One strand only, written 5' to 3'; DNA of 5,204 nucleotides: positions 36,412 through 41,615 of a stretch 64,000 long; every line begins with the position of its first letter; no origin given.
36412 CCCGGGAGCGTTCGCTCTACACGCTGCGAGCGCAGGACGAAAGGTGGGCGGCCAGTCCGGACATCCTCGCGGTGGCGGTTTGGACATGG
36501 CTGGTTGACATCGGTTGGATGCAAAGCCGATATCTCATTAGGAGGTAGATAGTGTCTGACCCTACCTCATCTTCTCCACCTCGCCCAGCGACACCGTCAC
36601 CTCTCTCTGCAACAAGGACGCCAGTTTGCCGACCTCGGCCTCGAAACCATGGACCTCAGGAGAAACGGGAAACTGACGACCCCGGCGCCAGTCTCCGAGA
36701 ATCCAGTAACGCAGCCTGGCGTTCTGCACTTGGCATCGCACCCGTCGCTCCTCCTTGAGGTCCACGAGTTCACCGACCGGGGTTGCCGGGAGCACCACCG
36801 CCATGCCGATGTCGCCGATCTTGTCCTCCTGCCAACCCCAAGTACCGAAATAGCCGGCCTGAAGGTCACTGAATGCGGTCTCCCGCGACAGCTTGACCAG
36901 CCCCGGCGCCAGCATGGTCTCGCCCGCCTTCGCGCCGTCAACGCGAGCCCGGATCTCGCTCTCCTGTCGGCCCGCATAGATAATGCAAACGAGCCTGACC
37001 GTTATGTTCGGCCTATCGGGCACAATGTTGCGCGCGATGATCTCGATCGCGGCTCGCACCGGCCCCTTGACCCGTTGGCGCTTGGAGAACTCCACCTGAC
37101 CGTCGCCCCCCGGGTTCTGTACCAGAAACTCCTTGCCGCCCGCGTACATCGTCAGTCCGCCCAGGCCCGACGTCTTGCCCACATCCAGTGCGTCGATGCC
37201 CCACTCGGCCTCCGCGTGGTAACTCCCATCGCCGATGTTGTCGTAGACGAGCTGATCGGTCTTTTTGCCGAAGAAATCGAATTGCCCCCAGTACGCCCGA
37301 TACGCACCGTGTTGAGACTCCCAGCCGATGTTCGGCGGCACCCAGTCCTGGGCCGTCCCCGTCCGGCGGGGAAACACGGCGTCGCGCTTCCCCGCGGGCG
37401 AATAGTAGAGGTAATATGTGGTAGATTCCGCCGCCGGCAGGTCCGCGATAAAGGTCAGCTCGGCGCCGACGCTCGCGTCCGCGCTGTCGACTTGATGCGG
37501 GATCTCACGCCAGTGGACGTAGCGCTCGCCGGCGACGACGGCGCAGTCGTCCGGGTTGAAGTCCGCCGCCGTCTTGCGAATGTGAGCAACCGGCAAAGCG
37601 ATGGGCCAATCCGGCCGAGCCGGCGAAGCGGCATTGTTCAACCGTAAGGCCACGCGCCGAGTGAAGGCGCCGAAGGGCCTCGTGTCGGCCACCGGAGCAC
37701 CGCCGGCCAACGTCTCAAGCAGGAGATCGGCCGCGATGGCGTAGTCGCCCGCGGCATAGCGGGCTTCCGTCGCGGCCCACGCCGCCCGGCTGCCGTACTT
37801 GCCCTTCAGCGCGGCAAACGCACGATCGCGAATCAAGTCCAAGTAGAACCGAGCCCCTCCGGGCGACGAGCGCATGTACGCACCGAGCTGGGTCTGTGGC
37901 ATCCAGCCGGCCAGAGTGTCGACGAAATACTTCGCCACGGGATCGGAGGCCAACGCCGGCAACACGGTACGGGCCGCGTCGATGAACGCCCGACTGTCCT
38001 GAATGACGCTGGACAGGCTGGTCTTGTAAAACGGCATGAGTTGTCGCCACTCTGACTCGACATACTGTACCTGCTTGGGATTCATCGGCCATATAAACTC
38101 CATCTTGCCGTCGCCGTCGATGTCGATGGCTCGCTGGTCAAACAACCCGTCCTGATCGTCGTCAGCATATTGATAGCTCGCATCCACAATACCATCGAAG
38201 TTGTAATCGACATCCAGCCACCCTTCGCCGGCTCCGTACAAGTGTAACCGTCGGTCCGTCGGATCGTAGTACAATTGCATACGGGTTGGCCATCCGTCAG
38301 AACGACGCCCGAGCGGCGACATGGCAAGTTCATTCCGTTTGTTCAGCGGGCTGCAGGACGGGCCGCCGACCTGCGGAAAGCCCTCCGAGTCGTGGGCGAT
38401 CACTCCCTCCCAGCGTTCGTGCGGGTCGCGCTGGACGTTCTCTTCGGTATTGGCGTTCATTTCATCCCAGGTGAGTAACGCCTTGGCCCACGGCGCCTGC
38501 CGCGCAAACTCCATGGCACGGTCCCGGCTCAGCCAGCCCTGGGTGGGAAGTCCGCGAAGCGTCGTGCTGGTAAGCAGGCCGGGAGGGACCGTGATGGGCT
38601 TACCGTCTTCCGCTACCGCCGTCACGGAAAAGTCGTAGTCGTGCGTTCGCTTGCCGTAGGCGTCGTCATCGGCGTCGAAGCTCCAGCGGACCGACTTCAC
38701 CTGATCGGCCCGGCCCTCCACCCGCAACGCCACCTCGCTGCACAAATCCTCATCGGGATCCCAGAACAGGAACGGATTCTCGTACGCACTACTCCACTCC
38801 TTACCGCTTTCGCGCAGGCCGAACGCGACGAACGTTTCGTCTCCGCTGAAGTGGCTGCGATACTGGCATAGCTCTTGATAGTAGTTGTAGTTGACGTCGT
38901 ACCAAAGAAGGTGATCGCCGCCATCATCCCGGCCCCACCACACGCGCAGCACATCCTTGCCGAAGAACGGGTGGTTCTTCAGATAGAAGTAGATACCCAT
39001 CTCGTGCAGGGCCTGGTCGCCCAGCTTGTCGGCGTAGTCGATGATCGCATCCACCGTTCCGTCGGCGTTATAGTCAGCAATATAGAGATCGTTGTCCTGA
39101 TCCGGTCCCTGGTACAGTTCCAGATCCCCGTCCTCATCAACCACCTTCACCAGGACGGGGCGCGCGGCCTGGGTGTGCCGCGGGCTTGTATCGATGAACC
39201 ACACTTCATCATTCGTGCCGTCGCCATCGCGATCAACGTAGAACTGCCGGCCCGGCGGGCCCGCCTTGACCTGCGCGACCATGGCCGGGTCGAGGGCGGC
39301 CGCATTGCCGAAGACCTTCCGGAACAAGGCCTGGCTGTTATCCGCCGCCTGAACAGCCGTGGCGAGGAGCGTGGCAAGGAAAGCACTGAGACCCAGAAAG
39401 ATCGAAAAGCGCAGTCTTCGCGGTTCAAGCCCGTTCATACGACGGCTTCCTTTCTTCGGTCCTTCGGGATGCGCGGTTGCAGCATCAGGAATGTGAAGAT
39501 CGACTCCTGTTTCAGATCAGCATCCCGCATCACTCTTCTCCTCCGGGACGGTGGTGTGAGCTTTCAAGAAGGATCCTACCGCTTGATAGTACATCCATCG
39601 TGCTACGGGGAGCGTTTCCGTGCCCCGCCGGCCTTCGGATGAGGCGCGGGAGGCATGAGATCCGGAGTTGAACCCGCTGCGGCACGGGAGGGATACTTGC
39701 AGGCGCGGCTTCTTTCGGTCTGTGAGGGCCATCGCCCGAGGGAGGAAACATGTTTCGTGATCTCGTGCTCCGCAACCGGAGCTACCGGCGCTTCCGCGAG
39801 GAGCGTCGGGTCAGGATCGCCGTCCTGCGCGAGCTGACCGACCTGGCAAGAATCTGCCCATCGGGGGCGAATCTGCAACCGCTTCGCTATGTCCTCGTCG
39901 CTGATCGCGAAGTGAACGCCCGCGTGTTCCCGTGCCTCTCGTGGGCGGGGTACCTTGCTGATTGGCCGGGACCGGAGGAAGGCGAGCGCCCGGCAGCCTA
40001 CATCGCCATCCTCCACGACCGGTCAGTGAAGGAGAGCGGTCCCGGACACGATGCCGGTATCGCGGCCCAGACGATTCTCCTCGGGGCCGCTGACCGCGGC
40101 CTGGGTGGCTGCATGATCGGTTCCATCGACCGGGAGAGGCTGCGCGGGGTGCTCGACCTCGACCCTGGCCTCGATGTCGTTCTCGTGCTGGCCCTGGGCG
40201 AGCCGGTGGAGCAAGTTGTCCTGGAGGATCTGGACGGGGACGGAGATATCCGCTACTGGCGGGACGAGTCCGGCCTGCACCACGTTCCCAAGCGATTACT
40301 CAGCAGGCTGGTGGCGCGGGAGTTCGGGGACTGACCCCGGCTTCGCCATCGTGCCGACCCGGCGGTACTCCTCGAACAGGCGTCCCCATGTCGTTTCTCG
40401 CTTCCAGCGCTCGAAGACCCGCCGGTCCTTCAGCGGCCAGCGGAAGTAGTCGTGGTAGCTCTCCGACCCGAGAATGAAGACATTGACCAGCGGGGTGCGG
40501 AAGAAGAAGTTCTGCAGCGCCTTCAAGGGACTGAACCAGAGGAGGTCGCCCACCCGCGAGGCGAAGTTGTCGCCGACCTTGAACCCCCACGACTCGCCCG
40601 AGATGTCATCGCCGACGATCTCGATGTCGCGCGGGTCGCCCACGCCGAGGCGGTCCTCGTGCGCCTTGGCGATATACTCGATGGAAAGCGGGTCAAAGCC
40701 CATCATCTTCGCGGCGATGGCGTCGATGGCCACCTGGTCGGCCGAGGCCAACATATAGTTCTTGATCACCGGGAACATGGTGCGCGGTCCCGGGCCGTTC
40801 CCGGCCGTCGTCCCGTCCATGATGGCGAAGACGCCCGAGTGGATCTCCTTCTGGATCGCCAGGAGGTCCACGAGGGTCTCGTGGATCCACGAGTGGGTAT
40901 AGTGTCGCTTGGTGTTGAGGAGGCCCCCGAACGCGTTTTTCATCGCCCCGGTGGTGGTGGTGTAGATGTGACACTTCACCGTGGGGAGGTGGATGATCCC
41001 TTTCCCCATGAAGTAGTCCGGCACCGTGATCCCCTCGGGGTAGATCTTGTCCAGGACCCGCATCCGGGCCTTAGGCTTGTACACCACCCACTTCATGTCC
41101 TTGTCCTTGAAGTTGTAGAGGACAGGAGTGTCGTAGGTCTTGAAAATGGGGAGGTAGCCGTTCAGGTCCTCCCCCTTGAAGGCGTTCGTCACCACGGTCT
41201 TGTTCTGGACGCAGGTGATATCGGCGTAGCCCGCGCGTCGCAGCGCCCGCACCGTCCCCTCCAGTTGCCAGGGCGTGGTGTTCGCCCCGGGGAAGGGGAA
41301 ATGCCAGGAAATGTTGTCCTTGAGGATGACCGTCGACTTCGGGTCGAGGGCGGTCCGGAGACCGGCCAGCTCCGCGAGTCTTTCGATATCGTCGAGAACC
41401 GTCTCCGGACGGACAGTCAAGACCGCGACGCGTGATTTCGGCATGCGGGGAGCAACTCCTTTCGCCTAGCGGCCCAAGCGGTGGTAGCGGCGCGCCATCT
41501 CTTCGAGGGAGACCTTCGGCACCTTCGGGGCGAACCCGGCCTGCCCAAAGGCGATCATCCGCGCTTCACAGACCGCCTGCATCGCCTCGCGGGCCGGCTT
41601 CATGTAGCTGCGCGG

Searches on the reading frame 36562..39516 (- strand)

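Call 10: search_protein_families(library=pfam, max_evalue=0.01, proteins=[window:36562-39516:-])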
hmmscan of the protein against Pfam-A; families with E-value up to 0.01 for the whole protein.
window:36562-39516:- (984 aa): 1 family
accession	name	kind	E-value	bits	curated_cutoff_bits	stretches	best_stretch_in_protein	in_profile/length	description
PF16153.10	DUF4861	-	4.5e-36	125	22.3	1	627-949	2-357/380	Domain of unknown function (DUF4861)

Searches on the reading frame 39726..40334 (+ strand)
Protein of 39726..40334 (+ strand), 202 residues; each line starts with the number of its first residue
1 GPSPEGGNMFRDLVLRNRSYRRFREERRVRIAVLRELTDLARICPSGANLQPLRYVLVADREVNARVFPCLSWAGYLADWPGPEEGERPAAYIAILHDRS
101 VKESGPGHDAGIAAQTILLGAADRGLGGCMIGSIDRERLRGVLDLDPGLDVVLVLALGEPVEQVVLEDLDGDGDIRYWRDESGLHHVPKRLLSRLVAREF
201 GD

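Call 72: search_protein_families(library=pfam, max_evalue=0.001, proteins=[window:39726-40334:+])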
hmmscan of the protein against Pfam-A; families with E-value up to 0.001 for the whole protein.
window:39726-40334:+ (202 aa): 2 families
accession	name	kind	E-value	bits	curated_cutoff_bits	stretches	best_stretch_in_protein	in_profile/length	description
PF00881.29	Nitroreductase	-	1.3e-18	68.2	23.5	1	18-158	5-166/167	Nitroreductase family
PF14512.11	TM1586_NiRdase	-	2.6e-05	24.4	27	0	103-165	77-138/215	Putative TM nitroreductase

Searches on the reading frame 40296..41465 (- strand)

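Call 72: search_protein_families(library=pfam, max_evalue=0.001, proteins=[window:40296-41465:-])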
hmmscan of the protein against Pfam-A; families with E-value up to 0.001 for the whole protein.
window:40296-41465:- (389 aa): 1 family
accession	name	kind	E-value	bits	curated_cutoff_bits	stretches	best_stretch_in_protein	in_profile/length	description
PF04015.17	DUF362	-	1.4e-24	87.7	24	1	46-252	1-199/200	Domain of unknown function (DUF362)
